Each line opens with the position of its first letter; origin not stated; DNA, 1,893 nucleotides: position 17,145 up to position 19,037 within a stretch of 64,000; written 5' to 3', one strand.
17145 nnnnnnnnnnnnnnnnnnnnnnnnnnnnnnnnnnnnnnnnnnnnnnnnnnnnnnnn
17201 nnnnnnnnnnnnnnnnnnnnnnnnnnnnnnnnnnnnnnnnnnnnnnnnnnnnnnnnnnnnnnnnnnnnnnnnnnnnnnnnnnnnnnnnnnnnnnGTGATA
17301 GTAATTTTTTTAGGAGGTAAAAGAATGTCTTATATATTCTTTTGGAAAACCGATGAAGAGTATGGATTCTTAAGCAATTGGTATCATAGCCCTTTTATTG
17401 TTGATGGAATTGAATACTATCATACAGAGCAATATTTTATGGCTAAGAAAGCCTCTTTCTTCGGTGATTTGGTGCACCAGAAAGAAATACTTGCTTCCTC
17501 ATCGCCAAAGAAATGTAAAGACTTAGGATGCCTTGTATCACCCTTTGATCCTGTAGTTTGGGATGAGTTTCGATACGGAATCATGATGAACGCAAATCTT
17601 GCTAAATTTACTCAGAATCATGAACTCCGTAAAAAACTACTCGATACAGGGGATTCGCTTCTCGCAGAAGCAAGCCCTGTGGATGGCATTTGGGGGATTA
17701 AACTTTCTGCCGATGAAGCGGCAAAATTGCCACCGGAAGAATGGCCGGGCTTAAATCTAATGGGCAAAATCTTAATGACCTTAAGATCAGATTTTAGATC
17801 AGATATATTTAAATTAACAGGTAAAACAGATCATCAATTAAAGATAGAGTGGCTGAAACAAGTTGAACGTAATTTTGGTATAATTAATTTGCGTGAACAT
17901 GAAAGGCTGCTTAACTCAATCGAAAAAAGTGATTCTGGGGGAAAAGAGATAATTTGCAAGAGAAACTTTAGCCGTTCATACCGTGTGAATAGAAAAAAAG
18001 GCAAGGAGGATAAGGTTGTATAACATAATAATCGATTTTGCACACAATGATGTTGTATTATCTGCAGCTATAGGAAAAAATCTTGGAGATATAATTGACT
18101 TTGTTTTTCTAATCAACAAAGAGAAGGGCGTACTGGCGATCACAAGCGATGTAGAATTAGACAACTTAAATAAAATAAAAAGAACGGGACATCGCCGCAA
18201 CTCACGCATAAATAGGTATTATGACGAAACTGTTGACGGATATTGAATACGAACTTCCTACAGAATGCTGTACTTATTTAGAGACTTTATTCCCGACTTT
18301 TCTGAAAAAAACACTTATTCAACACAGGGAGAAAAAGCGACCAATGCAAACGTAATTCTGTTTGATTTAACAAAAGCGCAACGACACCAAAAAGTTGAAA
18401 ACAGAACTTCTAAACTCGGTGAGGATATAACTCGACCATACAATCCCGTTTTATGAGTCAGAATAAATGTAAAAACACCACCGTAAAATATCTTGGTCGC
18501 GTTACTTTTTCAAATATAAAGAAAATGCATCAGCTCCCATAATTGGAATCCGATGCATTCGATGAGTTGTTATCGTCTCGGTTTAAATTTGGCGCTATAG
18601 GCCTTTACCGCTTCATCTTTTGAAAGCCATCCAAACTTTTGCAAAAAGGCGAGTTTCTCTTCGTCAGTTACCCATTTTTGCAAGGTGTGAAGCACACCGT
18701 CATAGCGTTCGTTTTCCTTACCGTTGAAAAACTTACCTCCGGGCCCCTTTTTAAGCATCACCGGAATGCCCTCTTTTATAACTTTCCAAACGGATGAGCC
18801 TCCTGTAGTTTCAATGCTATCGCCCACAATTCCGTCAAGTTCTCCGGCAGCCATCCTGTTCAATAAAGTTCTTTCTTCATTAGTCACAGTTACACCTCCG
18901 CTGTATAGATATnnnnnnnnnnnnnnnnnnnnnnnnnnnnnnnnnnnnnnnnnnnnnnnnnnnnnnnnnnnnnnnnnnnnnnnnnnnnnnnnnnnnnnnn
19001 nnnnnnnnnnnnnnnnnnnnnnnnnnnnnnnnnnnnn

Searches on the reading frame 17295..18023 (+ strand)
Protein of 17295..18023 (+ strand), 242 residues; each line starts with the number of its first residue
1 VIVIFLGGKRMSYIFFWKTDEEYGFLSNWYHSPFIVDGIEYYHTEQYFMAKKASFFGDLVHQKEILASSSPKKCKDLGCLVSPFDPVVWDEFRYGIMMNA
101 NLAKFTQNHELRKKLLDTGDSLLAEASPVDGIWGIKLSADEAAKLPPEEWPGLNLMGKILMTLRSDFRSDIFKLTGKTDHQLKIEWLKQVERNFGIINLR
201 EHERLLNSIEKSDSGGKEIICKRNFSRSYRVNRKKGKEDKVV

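Call 3: search_protein_families(library=pfam, proteins=[window:17295-18023:+], max_evalue=0.1)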
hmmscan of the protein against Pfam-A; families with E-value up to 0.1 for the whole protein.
window:17295-18023:+ (242 aa): 1 family
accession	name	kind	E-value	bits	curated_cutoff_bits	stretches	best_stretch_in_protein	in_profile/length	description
PF08719.17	NADAR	-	2.6e-48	164.8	35.1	1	15-168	1-163/163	NADAR domain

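Call 4: search_protein_families(library=padloc, proteins=[window:17295-18023:+], max_evalue=0.1)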
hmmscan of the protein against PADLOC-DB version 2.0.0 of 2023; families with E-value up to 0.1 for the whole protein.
window:17295-18023:+ (242 aa): 1 family
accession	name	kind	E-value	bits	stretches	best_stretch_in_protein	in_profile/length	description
PDLC04643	PDC-M42C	-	1.9e-44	149.7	1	11-166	1-156/158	-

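Call 5: search_protein_families(library=ncbifam, proteins=[window:17295-18023:+], max_evalue=0.1)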
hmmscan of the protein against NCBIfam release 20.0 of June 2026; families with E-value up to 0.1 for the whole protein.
window:17295-18023:+ (242 aa): 2 families
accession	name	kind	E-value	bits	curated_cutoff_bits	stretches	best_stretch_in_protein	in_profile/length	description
TIGR02464.1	ribofla_fusion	equivalog_domain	3.9e-42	144.1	73.7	1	14-166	1-151/153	riboflavin biosynthesis intermediates N-glycosidase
NF053876.1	DS32_2_antiphage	equivalog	2.6e-16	59.2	240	1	11-171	6-159/181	NADAR family anti-phage protein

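Call 6: search_protein_families(library=phrogs, proteins=[window:17295-18023:+], max_evalue=0.1)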
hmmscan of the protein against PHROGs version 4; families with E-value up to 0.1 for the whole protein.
window:17295-18023:+ (242 aa): 2 families
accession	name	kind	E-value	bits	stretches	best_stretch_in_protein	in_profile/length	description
phrog_1017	-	unknown function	3.7e-48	164.7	1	10-171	5-156/170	-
phrog_652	-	unknown function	0.013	15.8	1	25-121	142-241/296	-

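Call 11: search_solved_structures(query=window:17295-18023:+, max_evalue=0.01, show_alignments=1)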
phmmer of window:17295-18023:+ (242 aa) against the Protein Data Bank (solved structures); distinct sequences matched with E-value up to 0.01: 2.
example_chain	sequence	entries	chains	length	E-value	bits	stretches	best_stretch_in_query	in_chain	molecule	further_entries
8bau_A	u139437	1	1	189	1.2e-22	84.1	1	13-144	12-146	NADAR domain-containing protein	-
2b3w_A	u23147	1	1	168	7.5e-11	45.4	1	13-134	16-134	Hypothetical protein ybiA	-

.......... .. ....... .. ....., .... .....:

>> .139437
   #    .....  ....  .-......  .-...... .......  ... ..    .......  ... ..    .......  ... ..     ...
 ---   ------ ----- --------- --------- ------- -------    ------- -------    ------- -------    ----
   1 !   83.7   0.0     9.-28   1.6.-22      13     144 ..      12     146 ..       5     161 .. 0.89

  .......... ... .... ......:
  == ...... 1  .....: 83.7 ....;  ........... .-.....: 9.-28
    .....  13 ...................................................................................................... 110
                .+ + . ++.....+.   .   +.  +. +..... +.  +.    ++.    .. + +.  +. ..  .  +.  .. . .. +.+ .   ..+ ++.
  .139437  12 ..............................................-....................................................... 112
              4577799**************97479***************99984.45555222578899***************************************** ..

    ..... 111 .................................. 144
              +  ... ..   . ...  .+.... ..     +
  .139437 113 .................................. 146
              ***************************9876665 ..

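Call 47: find_homologous_proteins(query=window:17295-18023:+, max_evalue=1e-10)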
Query window:17295-18023:+ (242 aa): 184 proteins with E <= 1e-10 among 520 candidates; the best 120 are listed.
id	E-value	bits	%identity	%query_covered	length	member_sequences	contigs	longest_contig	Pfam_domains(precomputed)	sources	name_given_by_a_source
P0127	9.4e-156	535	100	96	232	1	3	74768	PF08719.18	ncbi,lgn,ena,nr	ncbi:MAG: NADAR family protein [Clostridia bacterium]|nr:NADAR family protein [Clostridia bacterium]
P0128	2.2e-59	219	60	67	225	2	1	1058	PF08719.18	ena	-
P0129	8.8e-58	214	60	67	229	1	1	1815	PF08719.18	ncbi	-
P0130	1.7e-55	206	59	66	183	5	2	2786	PF08719.18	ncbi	-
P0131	2.3e-53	199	57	68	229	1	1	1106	PF08719.18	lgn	-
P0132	5.1e-53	198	58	64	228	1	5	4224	PF08719.18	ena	-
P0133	8.7e-53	198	57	64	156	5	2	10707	PF08719.18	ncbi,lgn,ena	-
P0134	1.7e-52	197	62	64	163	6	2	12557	PF08719.18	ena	-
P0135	1.4e-48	184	54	64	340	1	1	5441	PF08719.18,PF01661.28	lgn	-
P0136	2.6e-47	180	54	64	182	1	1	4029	PF08719.18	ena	-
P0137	1.5e-38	151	45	66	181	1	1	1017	PF08719.18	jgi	jgi:ribA/ribD-fused uncharacterized protein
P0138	4.1e-38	150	48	65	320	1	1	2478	PF08719.18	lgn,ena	-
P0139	4.8e-38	149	45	67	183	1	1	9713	PF08719.18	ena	-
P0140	2.3e-37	147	47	66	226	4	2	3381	PF08719.18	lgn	-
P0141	1.0e-36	145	45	67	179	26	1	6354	PF08719.18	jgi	jgi:ribA/ribD-fused uncharacterized protein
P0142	1.6e-36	144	45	65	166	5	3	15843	PF08719.18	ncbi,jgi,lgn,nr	ncbi:MAG TPA: NADAR family protein [Pseudonocardiaceae bacterium]|jgi:ribA/ribD-fused uncharacterize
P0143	2.5e-36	144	46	66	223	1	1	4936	PF08719.18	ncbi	-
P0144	4.5e-36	143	49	64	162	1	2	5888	PF08719.18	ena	-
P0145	4.6e-36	143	46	67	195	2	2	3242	PF08719.18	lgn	-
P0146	7.7e-36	142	44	67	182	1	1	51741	PF08719.18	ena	-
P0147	1.1e-35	142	43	67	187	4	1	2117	PF08719.18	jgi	jgi:ribA/ribD-fused uncharacterized protein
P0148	1.3e-35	141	43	67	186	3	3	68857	PF08719.18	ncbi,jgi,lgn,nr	ncbi:MAG: NADAR family protein [Aquabacterium sp.]|jgi:ribA/ribD-fused uncharacterized protein|nr:MA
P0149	1.4e-35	141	44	68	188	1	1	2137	PF08719.18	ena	-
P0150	1.8e-35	141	46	66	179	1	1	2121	PF08719.18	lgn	-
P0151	1.8e-35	141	48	63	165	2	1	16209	PF08719.18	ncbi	-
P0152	2.1e-35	141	45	65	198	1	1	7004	PF08719.18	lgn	-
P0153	3.0e-35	140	48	65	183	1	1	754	PF08719.18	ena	-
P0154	5.8e-35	139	46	66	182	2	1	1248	PF08719.18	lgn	-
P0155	6.8e-35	139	46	63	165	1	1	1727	PF08719.18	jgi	jgi:ribA/ribD-fused uncharacterized protein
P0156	8.4e-35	139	44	67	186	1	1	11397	PF08719.18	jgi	jgi:ribA/ribD-fused uncharacterized protein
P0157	9.2e-35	139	44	67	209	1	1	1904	PF08719.18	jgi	jgi:ribA/ribD-fused uncharacterized protein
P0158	2.3e-34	137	45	65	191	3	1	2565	PF08719.18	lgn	-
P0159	2.8e-34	137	45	68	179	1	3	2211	PF08719.18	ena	-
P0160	2.9e-34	137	47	67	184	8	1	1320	PF08719.18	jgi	jgi:ribA/ribD-fused uncharacterized protein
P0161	3.0e-34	137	44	69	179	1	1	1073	PF08719.18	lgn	-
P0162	3.2e-34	137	46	63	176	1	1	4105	PF08719.18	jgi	jgi:ribA/ribD-fused uncharacterized protein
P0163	3.5e-34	137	44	69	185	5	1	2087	PF08719.18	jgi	jgi:ribA/ribD-fused uncharacterized protein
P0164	4.0e-34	136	42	70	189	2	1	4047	PF08719.18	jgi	jgi:ribA/ribD-fused uncharacterized protein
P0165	4.5e-34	136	44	67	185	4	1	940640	PF08719.18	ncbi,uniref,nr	ncbi:NADAR family protein [Hymenobacter endophyticus]|uniref:NADAR family protein n=1 Tax=Hymenobact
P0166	6.4e-34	136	45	68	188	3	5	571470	PF08719.18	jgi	jgi:ribA/ribD-fused uncharacterized protein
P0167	6.9e-34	136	45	65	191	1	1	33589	PF08719.18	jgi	jgi:ribA/ribD-fused uncharacterized protein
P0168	7.8e-34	136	48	65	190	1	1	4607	PF08719.18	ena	-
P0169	9.5e-34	135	46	64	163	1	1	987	PF08719.18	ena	-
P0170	9.6e-34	135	45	65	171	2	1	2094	PF08719.18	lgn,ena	-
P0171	1.2e-33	135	44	63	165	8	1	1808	PF08719.18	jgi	jgi:ribA/ribD-fused uncharacterized protein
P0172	1.5e-33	135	46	65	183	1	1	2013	PF08719.18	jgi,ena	-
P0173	1.6e-33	135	45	63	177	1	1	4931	PF08719.18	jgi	jgi:ribA/ribD-fused uncharacterized protein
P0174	1.8e-33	134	45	66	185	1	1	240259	PF08719.18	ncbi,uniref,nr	ncbi:NADAR family protein [Hymenobacter rigui]|uniref:NADAR family protein n=1 Tax=Hymenobacter rigu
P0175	1.8e-33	134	45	65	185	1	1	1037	PF08719.18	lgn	-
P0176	2.1e-33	134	47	63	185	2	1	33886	PF08719.18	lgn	-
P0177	2.2e-33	134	45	65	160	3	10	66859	PF08719.18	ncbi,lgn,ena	-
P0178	2.7e-33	134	42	66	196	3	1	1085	PF08719.18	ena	-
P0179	3.0e-33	134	49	58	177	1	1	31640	PF08719.18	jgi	jgi:ribA/ribD-fused uncharacterized protein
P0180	4.1e-33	133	43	67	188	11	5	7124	PF08719.18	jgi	jgi:ribA/ribD-fused uncharacterized protein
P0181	4.6e-33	133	43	68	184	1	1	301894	PF08719.18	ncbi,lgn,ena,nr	ncbi:MAG TPA: NADAR family protein [Cellvibrio sp.]|nr:NADAR family protein [Cellvibrio sp.]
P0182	5.1e-33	133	44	65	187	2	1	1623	PF08719.18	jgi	jgi:ribA/ribD-fused uncharacterized protein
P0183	5.4e-33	133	41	66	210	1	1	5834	PF08719.18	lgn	-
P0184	6.8e-33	132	44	65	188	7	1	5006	PF08719.18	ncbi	-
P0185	6.9e-33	132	42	66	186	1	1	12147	PF08719.18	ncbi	-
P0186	7.0e-33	132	41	68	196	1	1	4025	PF08719.18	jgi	jgi:ribA/ribD-fused uncharacterized protein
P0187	8.0e-33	132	45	67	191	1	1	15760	PF08719.18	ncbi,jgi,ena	ncbi:MAG TPA: NADAR family protein [Catenuloplanes sp.]|jgi:hypothetical protein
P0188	8.6e-33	132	45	65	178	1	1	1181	PF08719.18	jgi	jgi:ribA/ribD-fused uncharacterized protein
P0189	9.5e-33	132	48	59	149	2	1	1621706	PF08719.18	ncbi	-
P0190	9.5e-33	132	45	63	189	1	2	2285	PF08719.18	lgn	-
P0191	9.7e-33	132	40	68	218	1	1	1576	PF08719.18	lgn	-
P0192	1.0e-32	132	43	65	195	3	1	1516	PF08719.18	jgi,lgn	-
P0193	1.0e-32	132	45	67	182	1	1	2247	PF08719.18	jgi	-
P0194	1.1e-32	132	47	65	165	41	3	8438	PF08719.18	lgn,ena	-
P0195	1.2e-32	132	43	63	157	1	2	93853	PF08719.18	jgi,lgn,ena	jgi:ribA/ribD-fused uncharacterized protein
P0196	1.7e-32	131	45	67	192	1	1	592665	PF08719.18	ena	-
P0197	1.7e-32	131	46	63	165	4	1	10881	PF08719.18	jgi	jgi:ribA/ribD-fused uncharacterized protein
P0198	1.7e-32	131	45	67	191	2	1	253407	PF08719.18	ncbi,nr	ncbi:NADAR family protein [Wangella sp. NEAU-J3]|nr:NADAR family protein [Jidongwangia harbinensis] 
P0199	1.8e-32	131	43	67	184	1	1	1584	PF08719.18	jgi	jgi:ribA/ribD-fused uncharacterized protein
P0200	2.0e-32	131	42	67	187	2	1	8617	PF08719.18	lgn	-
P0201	2.4e-32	131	43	67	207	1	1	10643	PF08719.18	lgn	-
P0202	2.5e-32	131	43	67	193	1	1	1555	PF08719.18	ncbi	-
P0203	2.6e-32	131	42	66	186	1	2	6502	PF08719.18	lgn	-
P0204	2.7e-32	130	47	63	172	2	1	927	PF08719.18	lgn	-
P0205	2.8e-32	130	43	63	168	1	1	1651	PF08719.18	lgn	-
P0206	3.4e-32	130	38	70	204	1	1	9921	PF08719.18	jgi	jgi:ribA/ribD-fused uncharacterized protein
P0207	3.9e-32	130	43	65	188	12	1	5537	PF08719.18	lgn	-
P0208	3.9e-32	130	43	67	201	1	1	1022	PF08719.18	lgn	-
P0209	5.8e-32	129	46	65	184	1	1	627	PF08719.18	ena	-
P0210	8.3e-32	129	46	59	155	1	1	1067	PF08719.18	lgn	-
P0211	1.1e-31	129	43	67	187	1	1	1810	PF08719.18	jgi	jgi:ribA/ribD-fused uncharacterized protein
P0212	1.1e-31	128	45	64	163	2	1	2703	PF08719.18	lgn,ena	-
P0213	1.3e-31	128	41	67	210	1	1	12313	PF08719.18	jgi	jgi:ribA/ribD-fused uncharacterized protein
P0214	1.6e-31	128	44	65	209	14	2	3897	PF08719.18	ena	-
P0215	1.7e-31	128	43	65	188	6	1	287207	PF08719.18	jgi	-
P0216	1.7e-31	128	44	65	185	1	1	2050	PF08719.18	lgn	-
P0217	1.7e-31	128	42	70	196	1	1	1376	PF08719.18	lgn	-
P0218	2.1e-31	128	43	65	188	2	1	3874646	PF08719.18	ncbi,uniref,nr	ncbi:hypothetical protein PK28_01610 [Hymenobacter sp. DG25B]|uniref:NADAR family protein n=1 Tax=Hy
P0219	2.2e-31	127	41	67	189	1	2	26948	PF08719.18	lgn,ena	-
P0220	2.7e-31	127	43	65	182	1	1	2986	PF08719.18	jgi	-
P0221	2.9e-31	127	43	64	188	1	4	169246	PF08719.18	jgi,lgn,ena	-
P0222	2.9e-31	127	42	65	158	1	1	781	PF08719.18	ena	-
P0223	3.6e-31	127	43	65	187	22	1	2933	PF08719.18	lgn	-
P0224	3.7e-31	127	43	67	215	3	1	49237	PF08719.18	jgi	jgi:ribA/ribD-fused uncharacterized protein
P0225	3.8e-31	127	47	64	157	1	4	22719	PF08719.18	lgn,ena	-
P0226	4.1e-31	127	43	65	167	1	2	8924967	PF08719.18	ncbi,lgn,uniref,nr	ncbi:hypothetical protein FHX81_0280 [Saccharothrix saharensis]|uniref:NADAR domain-containing prote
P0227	4.4e-31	127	46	64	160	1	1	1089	PF08719.18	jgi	-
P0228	4.5e-31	126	41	69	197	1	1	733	PF08719.18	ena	-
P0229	5.1e-31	126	49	58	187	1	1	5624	PF08719.18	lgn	-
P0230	5.6e-31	126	45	65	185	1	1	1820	PF08719.18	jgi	jgi:ribA/ribD-fused uncharacterized protein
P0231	6.8e-31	126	42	69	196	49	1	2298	PF08719.18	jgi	jgi:ribA/ribD-fused uncharacterized protein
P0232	6.9e-31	126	43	66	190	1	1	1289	PF08719.18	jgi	jgi:ribA/ribD-fused uncharacterized protein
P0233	7.5e-31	126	41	70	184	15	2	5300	PF08719.18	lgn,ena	-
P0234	8.5e-31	126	44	65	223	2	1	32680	PF08719.18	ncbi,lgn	-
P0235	1.2e-30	125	43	64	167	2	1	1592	PF08719.18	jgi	jgi:ribA/ribD-fused uncharacterized protein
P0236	1.2e-30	125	40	70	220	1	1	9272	PF08719.18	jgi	jgi:ribA/ribD-fused uncharacterized protein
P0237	1.5e-30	125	41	67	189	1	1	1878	PF08719.18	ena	-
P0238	1.5e-30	125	41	66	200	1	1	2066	PF08719.18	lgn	-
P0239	1.6e-30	125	42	67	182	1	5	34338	PF08719.18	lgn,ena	-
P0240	1.8e-30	125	39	70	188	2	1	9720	PF08719.18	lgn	-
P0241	1.8e-30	124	43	65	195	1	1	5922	PF08719.18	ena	-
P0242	1.8e-30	124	43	65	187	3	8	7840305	PF08719.18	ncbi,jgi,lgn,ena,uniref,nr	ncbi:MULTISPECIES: NADAR family protein [Bradyrhizobium]|uniref:NADAR domain-containing protein n=1 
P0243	2.2e-30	124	40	69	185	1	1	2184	PF08719.18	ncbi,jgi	ncbi:MAG TPA: NADAR family protein [Devosiaceae bacterium]|jgi:hypothetical protein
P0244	2.4e-30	124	42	69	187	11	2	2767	PF08719.18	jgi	-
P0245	2.6e-30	124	40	70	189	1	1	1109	PF08719.18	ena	-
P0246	2.9e-30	124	43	65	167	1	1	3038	PF08719.18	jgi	jgi:ribA/ribD-fused uncharacterized protein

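Call 48: find_encoding_contigs(protein=P0134, flank=7000, max_places=2)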
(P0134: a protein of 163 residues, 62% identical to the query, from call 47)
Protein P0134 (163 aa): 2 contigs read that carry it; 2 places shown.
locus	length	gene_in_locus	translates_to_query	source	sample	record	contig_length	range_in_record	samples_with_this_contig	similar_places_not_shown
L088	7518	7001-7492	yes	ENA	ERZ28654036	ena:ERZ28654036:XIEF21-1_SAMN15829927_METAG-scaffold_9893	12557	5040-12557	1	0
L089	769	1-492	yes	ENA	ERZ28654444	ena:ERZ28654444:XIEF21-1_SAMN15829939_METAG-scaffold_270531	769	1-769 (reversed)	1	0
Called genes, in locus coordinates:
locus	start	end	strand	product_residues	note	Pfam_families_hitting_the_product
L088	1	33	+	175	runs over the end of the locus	PF24746:DUF7694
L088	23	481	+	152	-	-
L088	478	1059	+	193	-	-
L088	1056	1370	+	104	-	-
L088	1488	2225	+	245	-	PF03692:CxxCxxCC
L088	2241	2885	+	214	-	-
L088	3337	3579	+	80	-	-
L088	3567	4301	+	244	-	PF00149:Metallophos, PF06874:FBPase_2 (faint), PF12850:Metallophos_2 (weak)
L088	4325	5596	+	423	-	-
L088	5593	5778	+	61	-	-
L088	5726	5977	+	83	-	-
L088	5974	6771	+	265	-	PF01909:NTP_transf_2, PF18765:Polbeta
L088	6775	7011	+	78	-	-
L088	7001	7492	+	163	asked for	PF08719:NADAR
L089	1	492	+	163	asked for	PF08719:NADAR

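Call 49: find_encoding_contigs(protein=P0133, flank=7000, max_places=2)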
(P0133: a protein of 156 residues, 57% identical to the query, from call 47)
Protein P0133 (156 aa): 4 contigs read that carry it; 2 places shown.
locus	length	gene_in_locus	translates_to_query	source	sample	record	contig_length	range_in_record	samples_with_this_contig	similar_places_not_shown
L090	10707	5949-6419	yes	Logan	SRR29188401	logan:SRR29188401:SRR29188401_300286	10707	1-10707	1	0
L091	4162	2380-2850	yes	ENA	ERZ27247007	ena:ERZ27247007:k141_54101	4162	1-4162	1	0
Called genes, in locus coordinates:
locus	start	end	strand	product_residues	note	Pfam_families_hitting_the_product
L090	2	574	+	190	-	?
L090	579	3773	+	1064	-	PF04313:HSDR_N (weak), PF04851:ResIII, PF00270:DEAD, PF18766:SWI2_SNF2, PF00271:Helicase_C (weak), PF08463:EcoEI_R_C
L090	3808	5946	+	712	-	PF09848:SLFN-g3_helicase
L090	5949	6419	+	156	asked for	PF08719:NADAR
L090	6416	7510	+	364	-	-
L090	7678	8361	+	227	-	-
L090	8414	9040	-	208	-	-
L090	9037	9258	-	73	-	PF12728:HTH_17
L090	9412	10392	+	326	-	PF00589:Phage_integrase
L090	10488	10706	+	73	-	?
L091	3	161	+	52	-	?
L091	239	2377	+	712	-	PF09848:SLFN-g3_helicase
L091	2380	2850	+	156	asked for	PF08719:NADAR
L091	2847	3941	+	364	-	-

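Call 79: search_protein_families(library=padloc, proteins=[L090:3808-5946:+, L090:6416-7510:+, L090:7678-8361:+], max_evalue=0.001)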
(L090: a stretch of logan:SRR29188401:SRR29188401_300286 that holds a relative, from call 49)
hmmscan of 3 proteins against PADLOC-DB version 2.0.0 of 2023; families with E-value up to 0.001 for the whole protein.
L090:3808-5946:+ (712 aa): 1 family
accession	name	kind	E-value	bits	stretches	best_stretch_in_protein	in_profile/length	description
PDLC05014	PDC-S41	-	5.5e-246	816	1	6-712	3-653/657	-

L090:6416-7510:+ (364 aa): 0 families

L090:7678-8361:+ (227 aa): 1 family
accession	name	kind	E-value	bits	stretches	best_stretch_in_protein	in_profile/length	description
PDLC00795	Cyclase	-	1.7e-05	22.1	1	29-168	30-159/340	oligonucleotide-cyclase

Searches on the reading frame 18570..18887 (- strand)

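Call 3: search_protein_families(library=pfam, proteins=[window:18570-18887:-], max_evalue=0.1)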
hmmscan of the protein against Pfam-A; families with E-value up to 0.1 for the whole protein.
window:18570-18887:- (105 aa): 0 families

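Call 4: search_protein_families(library=padloc, proteins=[window:18570-18887:-], max_evalue=0.1)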
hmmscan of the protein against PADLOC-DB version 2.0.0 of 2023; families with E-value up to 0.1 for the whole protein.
window:18570-18887:- (105 aa): 0 families

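Call 5: search_protein_families(library=ncbifam, proteins=[window:18570-18887:-], max_evalue=0.1)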
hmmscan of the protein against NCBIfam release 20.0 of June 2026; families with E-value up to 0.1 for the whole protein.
window:18570-18887:- (105 aa): 1 family
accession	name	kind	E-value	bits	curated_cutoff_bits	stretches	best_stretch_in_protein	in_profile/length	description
NF045837.1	Mplas_Cys_pep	subfamily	0.059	13.3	45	1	28-94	145-200/240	putative cysteine peptidase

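Call 6: search_protein_families(library=phrogs, proteins=[window:18570-18887:-], max_evalue=0.1)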
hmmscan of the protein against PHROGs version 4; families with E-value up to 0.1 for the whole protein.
window:18570-18887:- (105 aa): 0 families
